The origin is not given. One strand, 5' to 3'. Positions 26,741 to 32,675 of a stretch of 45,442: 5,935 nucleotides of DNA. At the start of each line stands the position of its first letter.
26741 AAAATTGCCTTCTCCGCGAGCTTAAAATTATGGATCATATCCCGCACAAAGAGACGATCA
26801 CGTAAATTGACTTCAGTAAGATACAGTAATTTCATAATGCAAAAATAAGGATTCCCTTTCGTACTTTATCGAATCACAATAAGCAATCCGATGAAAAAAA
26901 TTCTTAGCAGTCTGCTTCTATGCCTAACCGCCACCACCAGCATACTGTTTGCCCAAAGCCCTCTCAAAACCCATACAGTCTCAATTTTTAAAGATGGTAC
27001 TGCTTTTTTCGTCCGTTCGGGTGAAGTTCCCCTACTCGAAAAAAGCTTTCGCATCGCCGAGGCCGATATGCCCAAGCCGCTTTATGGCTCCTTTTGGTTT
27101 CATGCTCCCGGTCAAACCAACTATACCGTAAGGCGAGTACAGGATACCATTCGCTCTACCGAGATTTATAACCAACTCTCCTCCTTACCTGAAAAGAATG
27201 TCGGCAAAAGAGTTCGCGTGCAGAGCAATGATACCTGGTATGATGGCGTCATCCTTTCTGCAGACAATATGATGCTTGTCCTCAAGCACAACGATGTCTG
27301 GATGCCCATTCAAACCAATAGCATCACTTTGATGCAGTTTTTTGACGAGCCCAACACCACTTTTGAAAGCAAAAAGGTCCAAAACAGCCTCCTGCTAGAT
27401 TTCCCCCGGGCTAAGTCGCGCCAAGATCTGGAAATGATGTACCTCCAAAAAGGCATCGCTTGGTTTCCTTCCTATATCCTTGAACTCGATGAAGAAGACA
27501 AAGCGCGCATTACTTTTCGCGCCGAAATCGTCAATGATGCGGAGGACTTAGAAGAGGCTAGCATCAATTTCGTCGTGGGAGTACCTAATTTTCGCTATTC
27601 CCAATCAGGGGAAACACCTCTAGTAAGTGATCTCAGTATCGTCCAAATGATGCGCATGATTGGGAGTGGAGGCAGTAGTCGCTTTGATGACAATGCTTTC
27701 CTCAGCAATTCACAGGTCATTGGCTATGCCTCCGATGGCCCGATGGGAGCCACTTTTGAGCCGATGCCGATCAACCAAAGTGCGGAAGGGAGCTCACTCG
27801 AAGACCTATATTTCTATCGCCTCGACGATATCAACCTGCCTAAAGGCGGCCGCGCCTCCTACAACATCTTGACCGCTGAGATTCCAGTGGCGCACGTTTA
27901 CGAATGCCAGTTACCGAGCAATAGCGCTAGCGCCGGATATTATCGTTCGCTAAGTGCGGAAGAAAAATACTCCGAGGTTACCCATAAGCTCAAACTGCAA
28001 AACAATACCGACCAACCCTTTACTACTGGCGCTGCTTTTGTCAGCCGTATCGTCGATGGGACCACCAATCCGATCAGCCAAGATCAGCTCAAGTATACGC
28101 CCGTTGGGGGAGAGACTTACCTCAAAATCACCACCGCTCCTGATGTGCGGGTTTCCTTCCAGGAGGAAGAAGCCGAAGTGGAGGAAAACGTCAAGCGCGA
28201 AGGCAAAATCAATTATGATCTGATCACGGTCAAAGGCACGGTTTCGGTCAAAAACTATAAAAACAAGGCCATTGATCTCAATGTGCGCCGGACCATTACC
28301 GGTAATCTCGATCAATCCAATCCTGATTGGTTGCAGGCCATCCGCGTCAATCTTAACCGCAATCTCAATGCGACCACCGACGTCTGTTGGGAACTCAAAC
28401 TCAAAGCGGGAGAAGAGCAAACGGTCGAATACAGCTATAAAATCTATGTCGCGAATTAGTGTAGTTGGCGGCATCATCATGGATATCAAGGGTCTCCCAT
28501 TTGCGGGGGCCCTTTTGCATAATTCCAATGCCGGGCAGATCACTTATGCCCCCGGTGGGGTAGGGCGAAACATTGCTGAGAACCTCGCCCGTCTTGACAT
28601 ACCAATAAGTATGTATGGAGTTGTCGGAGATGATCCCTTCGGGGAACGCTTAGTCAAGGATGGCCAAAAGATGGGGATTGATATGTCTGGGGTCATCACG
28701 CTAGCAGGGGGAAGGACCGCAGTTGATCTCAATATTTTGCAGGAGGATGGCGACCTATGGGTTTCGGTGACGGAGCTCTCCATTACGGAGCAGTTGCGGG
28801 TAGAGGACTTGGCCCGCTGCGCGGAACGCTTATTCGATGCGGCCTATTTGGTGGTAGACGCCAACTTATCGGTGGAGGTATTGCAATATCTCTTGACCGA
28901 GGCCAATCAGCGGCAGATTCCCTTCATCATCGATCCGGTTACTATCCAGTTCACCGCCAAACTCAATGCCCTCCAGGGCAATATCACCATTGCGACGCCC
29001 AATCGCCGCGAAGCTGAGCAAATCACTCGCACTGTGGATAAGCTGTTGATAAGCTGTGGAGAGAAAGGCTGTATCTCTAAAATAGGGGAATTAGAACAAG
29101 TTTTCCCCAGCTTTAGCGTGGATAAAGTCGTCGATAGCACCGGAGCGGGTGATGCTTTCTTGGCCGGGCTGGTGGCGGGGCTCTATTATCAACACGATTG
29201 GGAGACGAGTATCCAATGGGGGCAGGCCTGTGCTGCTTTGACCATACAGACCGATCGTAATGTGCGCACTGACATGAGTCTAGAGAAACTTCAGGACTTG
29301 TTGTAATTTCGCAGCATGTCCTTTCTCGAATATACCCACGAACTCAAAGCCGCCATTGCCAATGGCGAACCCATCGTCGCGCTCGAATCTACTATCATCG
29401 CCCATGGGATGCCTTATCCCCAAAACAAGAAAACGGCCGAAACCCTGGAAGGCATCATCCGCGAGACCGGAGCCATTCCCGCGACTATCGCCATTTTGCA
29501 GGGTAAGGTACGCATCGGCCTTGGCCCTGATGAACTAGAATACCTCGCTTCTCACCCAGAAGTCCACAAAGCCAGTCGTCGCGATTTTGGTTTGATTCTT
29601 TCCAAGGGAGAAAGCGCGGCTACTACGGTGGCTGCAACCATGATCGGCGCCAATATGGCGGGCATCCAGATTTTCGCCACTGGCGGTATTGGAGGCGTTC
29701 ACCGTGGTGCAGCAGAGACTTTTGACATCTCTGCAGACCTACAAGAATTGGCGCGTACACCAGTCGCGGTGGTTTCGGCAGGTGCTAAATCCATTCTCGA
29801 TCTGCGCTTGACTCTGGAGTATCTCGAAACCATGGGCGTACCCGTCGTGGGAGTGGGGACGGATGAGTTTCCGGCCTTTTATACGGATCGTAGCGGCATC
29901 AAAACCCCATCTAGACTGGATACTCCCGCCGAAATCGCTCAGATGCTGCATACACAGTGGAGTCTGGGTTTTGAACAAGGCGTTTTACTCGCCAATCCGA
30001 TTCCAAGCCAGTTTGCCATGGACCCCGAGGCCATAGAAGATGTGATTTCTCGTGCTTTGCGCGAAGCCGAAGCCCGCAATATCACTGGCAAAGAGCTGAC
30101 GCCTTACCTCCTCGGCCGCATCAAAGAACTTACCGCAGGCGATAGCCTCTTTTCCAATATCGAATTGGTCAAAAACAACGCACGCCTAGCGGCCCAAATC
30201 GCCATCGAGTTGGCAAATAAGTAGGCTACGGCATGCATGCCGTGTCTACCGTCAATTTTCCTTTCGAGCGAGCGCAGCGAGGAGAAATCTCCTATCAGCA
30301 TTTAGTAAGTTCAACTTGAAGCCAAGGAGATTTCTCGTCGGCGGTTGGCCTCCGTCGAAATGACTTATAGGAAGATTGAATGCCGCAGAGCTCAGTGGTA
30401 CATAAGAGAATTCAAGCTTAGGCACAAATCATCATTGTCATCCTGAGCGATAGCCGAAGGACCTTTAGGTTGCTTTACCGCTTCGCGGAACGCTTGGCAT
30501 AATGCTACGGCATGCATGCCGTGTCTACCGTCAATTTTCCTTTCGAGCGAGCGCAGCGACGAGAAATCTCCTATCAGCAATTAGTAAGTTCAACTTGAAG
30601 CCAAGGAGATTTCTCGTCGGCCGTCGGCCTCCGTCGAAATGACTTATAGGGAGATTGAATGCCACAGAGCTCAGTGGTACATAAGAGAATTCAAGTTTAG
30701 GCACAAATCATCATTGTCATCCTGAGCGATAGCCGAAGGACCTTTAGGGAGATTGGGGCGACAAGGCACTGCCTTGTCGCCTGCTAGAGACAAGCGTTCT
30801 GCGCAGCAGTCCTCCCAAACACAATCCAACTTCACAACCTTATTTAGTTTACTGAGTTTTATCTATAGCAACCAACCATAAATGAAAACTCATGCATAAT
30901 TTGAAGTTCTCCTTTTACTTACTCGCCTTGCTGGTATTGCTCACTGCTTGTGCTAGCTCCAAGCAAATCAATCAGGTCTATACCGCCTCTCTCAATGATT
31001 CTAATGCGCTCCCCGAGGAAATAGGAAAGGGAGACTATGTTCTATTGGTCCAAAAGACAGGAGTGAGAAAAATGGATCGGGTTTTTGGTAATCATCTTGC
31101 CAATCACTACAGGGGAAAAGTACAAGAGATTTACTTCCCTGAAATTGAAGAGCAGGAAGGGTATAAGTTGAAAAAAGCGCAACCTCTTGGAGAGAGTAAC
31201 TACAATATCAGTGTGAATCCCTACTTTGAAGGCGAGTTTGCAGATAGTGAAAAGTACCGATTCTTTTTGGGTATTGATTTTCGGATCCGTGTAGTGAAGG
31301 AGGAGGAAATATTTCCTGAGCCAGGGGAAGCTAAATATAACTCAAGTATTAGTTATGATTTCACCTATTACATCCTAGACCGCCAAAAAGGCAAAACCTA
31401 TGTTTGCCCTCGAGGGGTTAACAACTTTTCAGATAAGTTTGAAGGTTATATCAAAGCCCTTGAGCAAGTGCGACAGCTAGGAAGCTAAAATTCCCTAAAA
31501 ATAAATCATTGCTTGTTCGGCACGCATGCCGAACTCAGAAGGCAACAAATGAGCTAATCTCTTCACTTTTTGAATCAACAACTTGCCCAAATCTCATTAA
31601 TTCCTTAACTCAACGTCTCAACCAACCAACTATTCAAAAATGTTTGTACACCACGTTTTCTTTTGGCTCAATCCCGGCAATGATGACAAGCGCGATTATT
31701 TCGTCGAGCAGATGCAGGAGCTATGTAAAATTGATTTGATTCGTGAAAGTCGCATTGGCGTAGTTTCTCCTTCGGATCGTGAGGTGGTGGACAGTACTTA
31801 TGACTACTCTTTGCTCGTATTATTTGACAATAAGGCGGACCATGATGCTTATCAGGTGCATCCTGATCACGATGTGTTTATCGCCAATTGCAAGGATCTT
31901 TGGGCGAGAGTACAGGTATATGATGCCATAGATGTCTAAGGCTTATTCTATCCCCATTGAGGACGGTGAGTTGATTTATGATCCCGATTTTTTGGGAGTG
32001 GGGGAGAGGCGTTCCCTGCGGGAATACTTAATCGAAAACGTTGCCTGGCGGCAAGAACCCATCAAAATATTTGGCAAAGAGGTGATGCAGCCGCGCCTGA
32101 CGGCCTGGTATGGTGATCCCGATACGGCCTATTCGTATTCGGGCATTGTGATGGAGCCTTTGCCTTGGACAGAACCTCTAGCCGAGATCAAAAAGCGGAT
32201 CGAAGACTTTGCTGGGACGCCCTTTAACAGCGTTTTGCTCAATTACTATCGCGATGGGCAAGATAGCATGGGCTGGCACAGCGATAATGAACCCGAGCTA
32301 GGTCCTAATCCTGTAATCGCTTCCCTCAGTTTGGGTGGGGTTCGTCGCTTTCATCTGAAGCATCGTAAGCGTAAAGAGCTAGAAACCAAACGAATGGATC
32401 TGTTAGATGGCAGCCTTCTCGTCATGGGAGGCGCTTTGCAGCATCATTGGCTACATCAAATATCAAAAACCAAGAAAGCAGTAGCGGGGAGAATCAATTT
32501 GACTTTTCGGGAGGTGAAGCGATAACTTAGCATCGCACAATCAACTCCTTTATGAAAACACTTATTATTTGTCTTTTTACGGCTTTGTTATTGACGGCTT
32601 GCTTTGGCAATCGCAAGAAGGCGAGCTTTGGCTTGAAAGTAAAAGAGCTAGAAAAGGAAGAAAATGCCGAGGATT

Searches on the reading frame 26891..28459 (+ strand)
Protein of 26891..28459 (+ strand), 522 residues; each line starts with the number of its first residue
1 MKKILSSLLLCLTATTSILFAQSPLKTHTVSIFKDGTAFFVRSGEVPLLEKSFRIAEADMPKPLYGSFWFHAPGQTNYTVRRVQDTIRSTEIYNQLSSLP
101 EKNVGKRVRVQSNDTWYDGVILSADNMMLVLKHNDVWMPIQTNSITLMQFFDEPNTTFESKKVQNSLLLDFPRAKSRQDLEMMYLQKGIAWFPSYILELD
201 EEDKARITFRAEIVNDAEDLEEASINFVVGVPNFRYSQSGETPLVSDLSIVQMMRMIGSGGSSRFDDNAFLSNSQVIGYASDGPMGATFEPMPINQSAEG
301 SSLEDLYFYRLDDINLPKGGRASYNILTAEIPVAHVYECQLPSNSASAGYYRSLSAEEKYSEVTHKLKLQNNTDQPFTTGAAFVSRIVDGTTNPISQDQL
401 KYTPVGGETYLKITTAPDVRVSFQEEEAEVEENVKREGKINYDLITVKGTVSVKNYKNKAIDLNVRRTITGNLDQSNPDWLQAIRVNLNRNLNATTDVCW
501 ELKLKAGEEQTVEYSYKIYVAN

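Call 29: search_protein_families(library=pfam, proteins=[window:26891-28459:+], max_evalue=0.00001)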
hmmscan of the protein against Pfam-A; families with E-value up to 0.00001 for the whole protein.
window:26891-28459:+ (522 aa): 1 family
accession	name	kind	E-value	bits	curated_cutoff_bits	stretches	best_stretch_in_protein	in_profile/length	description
PF13598.12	DUF4139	-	3.1e-06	27.5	31.8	0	180-518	1-201/205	Domain of unknown function (DUF4139)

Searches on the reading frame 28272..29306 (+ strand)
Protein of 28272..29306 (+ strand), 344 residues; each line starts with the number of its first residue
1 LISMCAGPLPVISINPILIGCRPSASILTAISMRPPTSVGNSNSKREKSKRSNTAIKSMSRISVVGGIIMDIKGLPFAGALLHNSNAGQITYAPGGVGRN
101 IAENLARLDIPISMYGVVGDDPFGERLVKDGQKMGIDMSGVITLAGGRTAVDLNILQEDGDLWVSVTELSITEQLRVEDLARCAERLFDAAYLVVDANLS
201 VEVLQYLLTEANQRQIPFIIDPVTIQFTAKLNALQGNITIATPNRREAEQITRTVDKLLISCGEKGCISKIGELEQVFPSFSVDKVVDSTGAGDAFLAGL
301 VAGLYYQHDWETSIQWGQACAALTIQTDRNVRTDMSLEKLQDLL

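Call 29: search_protein_families(library=pfam, proteins=[window:28272-29306:+], max_evalue=0.00001)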
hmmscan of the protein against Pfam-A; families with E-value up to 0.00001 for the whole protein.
window:28272-29306:+ (344 aa): 1 family
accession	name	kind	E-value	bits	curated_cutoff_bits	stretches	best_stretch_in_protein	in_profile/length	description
PF00294.29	PfkB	-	2.1e-42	145.9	25.8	1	61-327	3-292/302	pfkB family carbohydrate kinase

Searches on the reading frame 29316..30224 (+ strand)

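Call 29: search_protein_families(library=pfam, proteins=[window:29316-30224:+], max_evalue=0.00001)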
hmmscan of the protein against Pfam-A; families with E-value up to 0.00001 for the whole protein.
window:29316-30224:+ (302 aa): 1 family
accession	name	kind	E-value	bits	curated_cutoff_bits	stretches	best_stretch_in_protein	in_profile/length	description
PF04227.17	Indigoidine_A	-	2.8e-131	437.6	25.2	1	9-298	1-291/291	Indigoidine synthase A like protein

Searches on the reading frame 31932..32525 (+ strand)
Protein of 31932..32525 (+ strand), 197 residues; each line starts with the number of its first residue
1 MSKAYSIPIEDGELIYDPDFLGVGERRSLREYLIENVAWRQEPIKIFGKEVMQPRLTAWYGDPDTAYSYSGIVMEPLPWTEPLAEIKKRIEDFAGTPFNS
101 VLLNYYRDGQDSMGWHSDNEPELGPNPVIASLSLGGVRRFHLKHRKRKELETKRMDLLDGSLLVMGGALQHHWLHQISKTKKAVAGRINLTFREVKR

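Call 30: search_protein_families(library=pfam, proteins=[window:31932-32525:+], max_evalue=0.00001)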
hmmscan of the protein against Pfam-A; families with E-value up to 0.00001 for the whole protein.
window:31932-32525:+ (197 aa): 1 family
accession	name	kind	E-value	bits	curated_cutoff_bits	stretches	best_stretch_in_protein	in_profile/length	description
PF13532.12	2OG-FeII_Oxy_2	-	3.7e-36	125.6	31.2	1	16-193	4-194/194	2OG-Fe(II) oxygenase superfamily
